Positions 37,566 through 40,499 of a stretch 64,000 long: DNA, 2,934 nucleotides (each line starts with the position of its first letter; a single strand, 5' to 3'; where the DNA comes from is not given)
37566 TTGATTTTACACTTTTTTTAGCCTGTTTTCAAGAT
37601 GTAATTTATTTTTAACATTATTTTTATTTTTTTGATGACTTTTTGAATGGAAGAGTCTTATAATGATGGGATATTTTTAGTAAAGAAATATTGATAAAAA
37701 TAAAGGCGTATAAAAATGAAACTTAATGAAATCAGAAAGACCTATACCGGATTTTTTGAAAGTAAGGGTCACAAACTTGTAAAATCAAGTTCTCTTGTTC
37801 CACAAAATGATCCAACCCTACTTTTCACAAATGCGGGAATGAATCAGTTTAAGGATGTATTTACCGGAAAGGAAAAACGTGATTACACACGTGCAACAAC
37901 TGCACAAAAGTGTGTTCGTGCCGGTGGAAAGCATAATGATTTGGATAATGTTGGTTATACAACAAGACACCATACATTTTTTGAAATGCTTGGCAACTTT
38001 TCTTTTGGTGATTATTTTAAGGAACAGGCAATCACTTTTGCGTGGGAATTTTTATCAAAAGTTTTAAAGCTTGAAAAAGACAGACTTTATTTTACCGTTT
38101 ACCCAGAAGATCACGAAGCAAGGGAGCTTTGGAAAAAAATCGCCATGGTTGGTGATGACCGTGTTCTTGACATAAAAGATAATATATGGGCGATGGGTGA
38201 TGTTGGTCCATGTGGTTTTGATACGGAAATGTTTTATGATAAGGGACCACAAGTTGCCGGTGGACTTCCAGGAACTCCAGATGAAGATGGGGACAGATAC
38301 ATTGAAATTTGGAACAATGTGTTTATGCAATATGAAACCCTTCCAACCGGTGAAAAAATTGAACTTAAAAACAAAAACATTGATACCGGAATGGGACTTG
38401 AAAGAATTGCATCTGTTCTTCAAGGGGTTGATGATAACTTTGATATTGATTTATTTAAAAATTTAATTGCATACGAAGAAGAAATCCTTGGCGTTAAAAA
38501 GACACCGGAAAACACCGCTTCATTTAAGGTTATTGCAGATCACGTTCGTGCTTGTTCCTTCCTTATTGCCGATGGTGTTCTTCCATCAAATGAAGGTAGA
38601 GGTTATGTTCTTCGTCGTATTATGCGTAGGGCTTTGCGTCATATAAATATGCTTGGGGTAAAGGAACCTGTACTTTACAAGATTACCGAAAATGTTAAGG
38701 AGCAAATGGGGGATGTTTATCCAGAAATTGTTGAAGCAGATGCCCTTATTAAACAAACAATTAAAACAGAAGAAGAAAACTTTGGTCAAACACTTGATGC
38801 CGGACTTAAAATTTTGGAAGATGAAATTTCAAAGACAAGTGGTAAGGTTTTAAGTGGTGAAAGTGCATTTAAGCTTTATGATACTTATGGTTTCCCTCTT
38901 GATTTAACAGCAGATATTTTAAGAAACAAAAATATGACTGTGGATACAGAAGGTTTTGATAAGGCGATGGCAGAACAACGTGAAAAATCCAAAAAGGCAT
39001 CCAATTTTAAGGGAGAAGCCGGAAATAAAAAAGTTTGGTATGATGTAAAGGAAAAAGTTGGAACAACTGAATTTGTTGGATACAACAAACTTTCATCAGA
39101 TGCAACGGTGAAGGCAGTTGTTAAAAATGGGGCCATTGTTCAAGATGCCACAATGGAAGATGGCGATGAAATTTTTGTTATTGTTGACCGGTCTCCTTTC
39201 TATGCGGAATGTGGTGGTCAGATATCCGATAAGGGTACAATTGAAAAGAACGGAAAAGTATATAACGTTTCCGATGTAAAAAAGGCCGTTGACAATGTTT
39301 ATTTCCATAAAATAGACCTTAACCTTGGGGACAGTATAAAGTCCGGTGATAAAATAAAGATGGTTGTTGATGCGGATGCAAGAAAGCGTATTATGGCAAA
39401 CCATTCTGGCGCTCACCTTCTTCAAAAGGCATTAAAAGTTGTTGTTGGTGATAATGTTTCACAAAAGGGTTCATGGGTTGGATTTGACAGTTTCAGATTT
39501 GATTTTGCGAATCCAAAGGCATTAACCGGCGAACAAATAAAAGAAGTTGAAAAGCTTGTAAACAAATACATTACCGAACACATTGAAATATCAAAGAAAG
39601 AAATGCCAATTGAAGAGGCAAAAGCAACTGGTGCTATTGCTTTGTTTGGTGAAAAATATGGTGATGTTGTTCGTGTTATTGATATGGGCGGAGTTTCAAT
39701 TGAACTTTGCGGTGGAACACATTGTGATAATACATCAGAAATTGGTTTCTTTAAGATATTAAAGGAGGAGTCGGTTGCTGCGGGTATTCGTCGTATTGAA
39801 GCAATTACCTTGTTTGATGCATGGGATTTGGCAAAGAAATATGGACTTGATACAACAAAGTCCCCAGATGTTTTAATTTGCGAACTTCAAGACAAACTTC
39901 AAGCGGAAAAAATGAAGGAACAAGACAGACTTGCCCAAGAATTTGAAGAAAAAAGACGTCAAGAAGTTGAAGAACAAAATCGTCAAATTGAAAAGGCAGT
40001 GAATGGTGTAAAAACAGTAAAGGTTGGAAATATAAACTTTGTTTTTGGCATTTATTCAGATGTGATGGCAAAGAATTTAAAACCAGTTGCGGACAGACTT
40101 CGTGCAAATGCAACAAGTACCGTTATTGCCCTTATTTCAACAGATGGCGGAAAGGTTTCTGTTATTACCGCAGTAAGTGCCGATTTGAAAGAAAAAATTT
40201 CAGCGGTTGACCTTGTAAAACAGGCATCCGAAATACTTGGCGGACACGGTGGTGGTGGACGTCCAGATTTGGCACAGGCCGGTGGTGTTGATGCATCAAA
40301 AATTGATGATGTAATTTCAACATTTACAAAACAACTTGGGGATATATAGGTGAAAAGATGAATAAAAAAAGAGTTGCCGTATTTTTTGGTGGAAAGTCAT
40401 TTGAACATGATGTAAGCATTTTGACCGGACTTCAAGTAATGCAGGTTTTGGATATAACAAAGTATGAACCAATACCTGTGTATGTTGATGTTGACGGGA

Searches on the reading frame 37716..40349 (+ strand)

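Call 63: search_protein_families(library=pfam, proteins=[window:37716-40349:+], max_evalue=0.00001)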
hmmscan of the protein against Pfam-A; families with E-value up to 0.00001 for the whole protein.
window:37716-40349:+ (877 aa): 3 families
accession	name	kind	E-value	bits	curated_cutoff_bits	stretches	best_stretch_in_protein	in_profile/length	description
PF01411.24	tRNA-synt_2c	-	4.2e-210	699.4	30.3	1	5-554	1-551/552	tRNA synthetases class II (A)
PF07973.19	tRNA_SAD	-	5.3e-20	71.6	24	1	652-695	1-44/44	Threonyl and Alanyl tRNA synthetase second additional domain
PF02272.25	DHHA1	-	1.2e-15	58.2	25.9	1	780-874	10-100/102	DHHA1 domain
